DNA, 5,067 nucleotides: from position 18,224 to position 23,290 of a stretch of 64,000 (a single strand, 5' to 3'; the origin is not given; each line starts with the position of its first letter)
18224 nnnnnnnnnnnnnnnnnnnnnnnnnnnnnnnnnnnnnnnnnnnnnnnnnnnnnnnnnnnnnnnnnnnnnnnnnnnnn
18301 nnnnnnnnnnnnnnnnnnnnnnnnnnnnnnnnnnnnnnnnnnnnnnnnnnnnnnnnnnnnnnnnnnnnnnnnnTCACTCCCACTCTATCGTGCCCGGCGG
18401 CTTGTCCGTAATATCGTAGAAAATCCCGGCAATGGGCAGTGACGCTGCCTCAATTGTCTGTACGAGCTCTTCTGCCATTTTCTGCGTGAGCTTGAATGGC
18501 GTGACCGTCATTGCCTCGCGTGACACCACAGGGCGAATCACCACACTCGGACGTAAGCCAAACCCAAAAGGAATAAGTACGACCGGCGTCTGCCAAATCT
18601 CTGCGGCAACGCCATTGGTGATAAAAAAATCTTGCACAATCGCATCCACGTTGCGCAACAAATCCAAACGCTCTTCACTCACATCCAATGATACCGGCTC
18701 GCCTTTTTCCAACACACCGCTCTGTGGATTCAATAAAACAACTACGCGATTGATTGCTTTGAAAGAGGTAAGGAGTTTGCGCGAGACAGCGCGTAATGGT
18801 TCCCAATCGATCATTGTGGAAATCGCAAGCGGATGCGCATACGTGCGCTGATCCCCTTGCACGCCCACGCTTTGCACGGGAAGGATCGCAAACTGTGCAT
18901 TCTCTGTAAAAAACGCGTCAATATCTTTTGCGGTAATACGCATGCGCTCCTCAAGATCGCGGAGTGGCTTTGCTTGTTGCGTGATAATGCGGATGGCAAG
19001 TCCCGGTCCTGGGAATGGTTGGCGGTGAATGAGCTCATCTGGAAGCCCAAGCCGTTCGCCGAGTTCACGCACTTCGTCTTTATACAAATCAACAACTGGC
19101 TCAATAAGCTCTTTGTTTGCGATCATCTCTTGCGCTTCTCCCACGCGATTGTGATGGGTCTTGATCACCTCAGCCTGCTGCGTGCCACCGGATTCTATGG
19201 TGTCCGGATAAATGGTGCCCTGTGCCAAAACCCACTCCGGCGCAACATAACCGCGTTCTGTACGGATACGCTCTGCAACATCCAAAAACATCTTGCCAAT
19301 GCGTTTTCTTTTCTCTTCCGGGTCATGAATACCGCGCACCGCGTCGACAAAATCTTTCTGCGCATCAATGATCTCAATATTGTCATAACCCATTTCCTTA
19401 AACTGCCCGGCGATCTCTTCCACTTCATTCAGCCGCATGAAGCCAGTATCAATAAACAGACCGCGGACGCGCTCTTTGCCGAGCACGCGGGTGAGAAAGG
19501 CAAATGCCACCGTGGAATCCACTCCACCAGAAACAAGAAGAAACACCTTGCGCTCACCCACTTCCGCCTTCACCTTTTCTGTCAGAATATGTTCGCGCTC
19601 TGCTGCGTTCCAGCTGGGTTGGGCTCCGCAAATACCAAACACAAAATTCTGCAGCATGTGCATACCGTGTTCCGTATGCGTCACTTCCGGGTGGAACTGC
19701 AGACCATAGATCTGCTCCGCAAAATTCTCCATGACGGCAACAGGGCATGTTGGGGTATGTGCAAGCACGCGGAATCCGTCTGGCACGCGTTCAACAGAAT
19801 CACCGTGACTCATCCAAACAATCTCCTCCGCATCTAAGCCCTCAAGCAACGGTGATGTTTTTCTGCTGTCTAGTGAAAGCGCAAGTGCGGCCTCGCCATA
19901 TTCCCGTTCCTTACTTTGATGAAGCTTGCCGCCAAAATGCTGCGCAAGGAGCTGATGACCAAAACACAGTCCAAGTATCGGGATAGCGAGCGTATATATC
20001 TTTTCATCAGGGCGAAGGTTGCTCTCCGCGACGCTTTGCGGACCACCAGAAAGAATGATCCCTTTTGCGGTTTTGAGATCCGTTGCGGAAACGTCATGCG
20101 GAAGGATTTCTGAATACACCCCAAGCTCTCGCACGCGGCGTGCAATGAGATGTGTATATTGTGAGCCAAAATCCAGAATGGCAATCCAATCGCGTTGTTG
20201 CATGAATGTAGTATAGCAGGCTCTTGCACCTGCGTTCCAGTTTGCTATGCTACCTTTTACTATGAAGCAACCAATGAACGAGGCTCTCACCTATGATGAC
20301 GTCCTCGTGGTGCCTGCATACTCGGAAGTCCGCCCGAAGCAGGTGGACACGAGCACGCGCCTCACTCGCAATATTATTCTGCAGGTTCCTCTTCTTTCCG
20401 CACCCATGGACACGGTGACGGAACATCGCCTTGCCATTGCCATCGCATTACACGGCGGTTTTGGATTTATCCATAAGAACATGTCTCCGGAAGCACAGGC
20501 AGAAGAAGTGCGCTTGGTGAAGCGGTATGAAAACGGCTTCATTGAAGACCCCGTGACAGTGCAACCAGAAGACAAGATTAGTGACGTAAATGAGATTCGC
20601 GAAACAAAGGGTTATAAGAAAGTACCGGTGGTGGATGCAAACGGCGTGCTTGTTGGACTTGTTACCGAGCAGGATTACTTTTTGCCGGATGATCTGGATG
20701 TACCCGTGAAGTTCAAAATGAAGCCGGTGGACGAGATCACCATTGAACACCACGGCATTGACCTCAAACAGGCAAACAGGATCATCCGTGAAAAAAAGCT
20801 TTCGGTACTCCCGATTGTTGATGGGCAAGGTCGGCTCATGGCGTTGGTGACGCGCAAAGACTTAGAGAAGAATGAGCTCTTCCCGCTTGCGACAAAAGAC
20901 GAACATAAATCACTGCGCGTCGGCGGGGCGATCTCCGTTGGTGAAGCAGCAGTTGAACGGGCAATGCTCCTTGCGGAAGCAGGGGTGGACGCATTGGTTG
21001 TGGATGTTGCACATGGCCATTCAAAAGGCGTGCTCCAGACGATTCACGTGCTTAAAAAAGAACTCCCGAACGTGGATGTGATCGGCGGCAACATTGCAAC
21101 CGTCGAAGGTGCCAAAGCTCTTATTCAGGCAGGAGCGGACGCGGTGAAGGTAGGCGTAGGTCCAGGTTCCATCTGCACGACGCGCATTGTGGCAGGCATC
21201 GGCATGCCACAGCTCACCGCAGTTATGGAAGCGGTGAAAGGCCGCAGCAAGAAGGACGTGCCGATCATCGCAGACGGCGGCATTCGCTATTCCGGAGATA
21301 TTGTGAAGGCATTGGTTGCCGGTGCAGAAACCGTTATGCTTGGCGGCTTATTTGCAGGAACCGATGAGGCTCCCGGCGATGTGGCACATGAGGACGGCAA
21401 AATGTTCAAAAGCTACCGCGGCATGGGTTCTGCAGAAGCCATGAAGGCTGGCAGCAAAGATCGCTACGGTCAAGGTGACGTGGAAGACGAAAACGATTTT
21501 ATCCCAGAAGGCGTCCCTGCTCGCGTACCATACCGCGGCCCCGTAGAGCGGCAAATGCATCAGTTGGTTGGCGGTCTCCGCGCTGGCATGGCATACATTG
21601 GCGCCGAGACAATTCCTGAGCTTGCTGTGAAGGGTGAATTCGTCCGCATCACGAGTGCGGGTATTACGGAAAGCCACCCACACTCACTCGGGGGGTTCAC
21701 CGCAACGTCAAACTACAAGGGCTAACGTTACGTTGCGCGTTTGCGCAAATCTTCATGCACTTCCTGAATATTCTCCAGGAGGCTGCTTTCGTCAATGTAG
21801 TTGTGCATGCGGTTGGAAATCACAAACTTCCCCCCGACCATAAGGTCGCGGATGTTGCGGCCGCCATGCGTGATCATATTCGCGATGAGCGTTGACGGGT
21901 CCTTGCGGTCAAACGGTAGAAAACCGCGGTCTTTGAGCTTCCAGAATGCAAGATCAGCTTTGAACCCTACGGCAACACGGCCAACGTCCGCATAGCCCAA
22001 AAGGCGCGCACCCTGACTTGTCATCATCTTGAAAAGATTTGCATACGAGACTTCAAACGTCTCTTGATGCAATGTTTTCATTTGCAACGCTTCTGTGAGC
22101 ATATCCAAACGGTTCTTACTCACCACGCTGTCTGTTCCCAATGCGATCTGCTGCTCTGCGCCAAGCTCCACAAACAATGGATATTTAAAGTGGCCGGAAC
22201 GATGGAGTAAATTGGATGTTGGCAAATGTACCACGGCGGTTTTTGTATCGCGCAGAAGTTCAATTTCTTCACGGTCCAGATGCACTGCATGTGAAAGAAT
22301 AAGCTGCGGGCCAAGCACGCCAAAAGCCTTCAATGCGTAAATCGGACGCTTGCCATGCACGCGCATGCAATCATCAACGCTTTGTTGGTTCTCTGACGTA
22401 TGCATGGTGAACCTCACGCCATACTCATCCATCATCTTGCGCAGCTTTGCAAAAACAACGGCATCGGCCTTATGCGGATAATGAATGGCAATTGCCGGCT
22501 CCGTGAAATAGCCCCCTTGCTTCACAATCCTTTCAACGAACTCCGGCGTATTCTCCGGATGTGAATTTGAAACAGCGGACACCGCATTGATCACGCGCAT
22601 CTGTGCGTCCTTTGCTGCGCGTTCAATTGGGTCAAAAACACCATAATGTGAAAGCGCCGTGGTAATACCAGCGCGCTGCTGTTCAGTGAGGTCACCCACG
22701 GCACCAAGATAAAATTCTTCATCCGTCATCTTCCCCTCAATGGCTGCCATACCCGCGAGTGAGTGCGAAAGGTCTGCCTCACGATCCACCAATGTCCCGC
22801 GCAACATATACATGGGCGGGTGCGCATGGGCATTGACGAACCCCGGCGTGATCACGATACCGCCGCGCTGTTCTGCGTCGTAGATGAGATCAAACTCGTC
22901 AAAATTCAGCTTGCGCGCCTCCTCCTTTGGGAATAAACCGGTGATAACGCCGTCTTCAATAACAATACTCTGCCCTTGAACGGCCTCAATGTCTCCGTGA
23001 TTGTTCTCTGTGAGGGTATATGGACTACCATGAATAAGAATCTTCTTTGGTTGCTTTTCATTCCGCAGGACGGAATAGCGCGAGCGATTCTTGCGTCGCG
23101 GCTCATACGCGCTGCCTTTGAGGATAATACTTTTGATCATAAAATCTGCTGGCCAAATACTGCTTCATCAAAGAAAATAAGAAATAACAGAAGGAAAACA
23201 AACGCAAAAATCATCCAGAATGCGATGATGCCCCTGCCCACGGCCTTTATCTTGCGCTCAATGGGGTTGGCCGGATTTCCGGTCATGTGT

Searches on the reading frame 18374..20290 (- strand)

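Call 16: search_protein_families(library=pfam, proteins=[window:18374-20290:-], max_evalue=0.00001)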
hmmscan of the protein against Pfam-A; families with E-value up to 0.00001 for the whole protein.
window:18374-20290:- (638 aa): 4 families
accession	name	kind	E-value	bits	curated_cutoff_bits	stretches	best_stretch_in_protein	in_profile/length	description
PF00117.34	GATase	-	1.6e-45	155.6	22.8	1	38-218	2-188/190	Glutamine amidotransferase class-I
PF00958.27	GMP_synt_C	-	1.9e-17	63.5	27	1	582-637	37-92/92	GMP synthase C terminal domain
PF07722.19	Peptidase_C26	-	4.6e-11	43.4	20.5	1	98-202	101-219/219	Peptidase C26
PF02540.23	NAD_synthase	-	3.2e-10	40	21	0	231-314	4-88/242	NAD synthase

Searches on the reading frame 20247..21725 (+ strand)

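Call 16: search_protein_families(library=pfam, proteins=[window:20247-21725:+], max_evalue=0.00001)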
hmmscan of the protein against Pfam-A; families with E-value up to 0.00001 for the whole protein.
window:20247-21725:+ (492 aa): 4 families
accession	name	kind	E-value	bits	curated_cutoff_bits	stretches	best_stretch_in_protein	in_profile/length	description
PF00478.31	IMPDH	-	1.1e-153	511.7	25.6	1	13-479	1-345/345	IMP dehydrogenase / GMP reductase domain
PF00571.33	CBS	-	4.1e-13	49.9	24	1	100-143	7-50/57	CBS domain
PF03060.21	NMO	-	6.3e-13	49.2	28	1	280-382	140-238/331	Nitronate monooxygenase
PF01070.24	FMN_dh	-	3e-08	33.5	24.9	1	283-369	226-305/350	FMN-dependent dehydrogenase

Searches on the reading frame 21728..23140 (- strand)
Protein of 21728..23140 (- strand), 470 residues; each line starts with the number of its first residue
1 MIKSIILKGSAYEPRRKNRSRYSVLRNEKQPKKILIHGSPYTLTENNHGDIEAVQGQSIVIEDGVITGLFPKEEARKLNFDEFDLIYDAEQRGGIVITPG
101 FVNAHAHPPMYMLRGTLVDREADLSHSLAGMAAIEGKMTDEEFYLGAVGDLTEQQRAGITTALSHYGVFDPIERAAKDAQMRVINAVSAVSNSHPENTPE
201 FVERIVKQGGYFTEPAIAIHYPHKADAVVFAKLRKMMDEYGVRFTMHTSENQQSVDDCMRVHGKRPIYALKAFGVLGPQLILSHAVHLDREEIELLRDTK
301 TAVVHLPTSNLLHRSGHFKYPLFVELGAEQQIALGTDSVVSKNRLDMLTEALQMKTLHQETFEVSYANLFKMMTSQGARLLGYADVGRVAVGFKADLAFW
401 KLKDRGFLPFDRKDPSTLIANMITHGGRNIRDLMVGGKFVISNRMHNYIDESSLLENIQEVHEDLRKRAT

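Call 16: search_protein_families(library=pfam, proteins=[window:21728-23140:-], max_evalue=0.00001)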
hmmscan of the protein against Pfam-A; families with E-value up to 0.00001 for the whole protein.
window:21728-23140:- (470 aa): 2 families
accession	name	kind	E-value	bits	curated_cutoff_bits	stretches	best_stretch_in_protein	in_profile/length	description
PF01979.26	Amidohydro_1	-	1.7e-40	139.8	25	1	96-440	1-345/345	Amidohydrolase family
PF07969.17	Amidohydro_3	-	1.8e-08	34.8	29.7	1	316-438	353-469/472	Amidohydrolase family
